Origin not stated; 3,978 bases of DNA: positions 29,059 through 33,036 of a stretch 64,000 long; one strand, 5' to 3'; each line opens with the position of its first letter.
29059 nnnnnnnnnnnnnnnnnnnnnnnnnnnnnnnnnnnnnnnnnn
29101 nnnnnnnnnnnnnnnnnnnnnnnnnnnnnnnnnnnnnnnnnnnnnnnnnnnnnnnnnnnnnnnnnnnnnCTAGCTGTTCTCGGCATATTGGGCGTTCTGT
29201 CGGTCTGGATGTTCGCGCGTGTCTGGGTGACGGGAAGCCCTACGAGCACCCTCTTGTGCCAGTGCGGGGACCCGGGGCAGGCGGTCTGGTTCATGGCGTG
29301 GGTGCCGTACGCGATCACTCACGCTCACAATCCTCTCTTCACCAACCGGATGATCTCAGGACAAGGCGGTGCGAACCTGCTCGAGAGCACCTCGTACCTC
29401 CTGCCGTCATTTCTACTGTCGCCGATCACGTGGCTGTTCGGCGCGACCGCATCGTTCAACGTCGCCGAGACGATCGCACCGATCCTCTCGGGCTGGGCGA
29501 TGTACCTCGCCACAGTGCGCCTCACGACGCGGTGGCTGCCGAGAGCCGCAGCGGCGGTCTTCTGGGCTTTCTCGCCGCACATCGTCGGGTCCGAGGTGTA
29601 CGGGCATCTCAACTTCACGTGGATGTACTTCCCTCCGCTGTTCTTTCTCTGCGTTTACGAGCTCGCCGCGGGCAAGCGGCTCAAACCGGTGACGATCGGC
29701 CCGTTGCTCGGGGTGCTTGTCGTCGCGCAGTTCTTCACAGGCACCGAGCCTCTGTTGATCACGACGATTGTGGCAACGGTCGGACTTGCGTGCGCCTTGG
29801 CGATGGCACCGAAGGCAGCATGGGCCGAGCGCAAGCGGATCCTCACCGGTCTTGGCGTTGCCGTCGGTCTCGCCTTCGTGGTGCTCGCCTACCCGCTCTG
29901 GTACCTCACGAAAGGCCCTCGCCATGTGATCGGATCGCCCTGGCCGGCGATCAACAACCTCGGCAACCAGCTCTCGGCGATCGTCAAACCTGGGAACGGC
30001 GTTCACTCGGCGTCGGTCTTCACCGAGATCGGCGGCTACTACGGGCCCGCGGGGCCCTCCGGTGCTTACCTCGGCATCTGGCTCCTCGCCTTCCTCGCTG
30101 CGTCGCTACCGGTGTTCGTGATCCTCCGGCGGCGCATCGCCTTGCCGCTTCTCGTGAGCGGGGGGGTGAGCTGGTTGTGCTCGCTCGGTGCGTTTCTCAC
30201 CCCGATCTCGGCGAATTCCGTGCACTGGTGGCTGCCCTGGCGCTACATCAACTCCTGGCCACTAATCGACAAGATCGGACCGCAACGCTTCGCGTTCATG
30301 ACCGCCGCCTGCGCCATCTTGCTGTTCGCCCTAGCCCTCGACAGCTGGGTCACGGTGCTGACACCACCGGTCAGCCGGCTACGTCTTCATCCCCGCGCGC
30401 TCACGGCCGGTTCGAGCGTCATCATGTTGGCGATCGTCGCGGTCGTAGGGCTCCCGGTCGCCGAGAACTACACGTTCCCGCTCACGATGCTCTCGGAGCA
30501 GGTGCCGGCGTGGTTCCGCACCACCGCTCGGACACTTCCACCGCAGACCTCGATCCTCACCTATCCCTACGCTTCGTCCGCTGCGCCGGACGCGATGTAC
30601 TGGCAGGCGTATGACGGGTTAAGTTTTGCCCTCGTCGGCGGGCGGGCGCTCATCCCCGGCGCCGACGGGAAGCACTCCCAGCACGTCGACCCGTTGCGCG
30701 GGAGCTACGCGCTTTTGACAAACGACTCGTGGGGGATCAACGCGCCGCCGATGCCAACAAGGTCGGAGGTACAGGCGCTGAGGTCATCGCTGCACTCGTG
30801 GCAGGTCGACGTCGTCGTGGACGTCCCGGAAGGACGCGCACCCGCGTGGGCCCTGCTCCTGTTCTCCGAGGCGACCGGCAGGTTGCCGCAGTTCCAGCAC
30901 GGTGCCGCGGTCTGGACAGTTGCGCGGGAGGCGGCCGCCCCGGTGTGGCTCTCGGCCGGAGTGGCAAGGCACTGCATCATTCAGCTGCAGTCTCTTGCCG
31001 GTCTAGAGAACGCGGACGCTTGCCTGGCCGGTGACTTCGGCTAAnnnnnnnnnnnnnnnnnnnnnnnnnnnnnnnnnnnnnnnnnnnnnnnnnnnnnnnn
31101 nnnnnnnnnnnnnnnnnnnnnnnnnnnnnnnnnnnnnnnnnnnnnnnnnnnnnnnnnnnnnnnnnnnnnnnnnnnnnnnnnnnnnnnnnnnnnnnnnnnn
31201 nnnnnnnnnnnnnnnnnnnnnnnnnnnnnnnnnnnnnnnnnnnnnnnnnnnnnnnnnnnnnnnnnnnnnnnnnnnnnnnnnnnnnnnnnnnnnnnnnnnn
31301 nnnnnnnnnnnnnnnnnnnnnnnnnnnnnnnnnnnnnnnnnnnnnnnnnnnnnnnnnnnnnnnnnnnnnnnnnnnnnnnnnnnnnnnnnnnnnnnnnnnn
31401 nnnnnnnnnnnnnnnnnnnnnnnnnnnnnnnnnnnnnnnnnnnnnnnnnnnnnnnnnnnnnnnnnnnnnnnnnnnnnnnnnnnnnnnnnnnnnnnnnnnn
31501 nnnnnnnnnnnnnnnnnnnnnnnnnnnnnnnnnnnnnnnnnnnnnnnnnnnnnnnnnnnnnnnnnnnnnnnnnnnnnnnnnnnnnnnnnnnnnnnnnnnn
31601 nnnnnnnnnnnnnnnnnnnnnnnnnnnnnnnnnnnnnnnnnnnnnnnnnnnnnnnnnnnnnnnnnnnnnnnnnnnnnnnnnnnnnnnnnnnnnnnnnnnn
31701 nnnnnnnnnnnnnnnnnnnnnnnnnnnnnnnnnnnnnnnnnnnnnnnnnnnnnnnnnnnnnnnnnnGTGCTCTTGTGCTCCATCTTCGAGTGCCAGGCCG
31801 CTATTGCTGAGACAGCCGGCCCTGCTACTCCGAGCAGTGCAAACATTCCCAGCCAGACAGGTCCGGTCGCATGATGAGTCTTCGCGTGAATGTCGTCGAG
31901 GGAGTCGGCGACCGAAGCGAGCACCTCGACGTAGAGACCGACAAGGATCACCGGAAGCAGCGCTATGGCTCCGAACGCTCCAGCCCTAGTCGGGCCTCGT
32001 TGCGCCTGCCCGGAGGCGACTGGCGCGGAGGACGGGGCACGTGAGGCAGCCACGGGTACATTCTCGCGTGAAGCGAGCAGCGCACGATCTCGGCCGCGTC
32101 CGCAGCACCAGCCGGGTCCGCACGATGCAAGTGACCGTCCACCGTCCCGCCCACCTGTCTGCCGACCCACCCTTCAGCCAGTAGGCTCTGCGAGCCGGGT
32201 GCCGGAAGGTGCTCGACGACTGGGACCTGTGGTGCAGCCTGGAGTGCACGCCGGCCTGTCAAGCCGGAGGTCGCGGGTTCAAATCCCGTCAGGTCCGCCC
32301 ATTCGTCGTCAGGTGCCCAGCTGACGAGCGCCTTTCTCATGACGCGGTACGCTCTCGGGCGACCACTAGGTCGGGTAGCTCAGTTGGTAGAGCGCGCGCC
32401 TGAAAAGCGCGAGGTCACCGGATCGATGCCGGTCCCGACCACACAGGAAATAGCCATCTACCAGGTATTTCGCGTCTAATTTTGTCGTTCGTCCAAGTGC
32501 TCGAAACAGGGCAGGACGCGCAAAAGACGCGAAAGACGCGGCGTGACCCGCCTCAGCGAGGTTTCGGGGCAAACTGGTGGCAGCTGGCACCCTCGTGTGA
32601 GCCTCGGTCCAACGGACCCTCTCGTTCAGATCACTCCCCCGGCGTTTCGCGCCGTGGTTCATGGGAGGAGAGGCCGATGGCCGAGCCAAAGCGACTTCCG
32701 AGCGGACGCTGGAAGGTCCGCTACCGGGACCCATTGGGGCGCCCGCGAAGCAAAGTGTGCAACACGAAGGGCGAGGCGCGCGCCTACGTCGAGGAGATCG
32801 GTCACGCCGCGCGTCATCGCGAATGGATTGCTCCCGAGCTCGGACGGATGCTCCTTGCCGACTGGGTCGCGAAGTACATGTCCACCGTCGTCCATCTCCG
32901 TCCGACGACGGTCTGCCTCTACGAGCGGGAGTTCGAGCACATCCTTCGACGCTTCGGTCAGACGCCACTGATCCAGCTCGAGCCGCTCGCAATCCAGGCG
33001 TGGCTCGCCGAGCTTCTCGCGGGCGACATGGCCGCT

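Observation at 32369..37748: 5.3-kb integrative islet in tRNA-Phe bounded by a perfect 46-bp direct repeat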

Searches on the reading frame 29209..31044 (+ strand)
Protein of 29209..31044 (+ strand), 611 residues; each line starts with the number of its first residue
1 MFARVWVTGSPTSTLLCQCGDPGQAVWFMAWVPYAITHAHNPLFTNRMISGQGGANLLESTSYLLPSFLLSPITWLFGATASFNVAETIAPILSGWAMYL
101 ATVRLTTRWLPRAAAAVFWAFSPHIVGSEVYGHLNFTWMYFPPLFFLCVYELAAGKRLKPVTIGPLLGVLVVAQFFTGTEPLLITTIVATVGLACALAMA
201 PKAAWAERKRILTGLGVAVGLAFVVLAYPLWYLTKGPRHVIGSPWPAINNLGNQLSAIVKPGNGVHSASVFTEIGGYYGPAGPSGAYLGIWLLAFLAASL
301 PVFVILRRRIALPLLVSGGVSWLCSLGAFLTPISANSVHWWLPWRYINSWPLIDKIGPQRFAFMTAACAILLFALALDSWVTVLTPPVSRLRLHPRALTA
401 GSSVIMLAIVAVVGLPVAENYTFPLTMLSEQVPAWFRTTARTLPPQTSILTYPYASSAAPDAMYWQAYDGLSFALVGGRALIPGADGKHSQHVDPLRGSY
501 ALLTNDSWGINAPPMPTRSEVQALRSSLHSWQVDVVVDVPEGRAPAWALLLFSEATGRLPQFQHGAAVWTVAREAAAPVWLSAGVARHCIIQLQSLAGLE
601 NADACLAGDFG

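Call 12: find_related_loci(query=window:29209-31044:+, collection=genome_contigs, flank=10000)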
Query window:29209-31044:+ (611 aa) in genome_contigs; peptide patterns used: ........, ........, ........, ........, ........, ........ (x = any residue, [..] = any of these).
26 stretches matched a pattern; 3 encode a relative of the query (tblastn E <= 1e-3); 3 distinct loci.
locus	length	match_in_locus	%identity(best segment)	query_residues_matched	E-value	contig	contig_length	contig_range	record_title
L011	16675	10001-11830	88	1-610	0e+0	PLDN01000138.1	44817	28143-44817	MAG: Acidimicrobiaceae bacterium isolate palsa_601 73.20111000_P2D.26_contig_2735, whole genome shotgun sequence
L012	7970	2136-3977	55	1-610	0e+0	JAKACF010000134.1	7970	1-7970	MAG: Actinomycetes bacterium isolate WH2.bin86 NODE_17184_length_7970_cov_1.447788, whole genome shotgun sequence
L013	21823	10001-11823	69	1-607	0e+0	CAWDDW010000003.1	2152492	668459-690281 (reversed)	MAG: uncultured Acidimicrobiaceae bacterium isolate MFD05580.bin.2.14 genome assembly, contig: contig_39806, whole genom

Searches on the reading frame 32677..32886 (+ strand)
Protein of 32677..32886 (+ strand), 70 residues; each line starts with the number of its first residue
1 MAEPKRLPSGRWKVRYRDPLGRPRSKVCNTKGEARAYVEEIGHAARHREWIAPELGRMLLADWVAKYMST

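Call 92: search_protein_families(library=pfam, proteins=[window:32677-32886:+], max_evalue=1)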
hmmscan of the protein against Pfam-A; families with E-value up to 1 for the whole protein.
window:32677-32886:+ (70 aa): 0 families
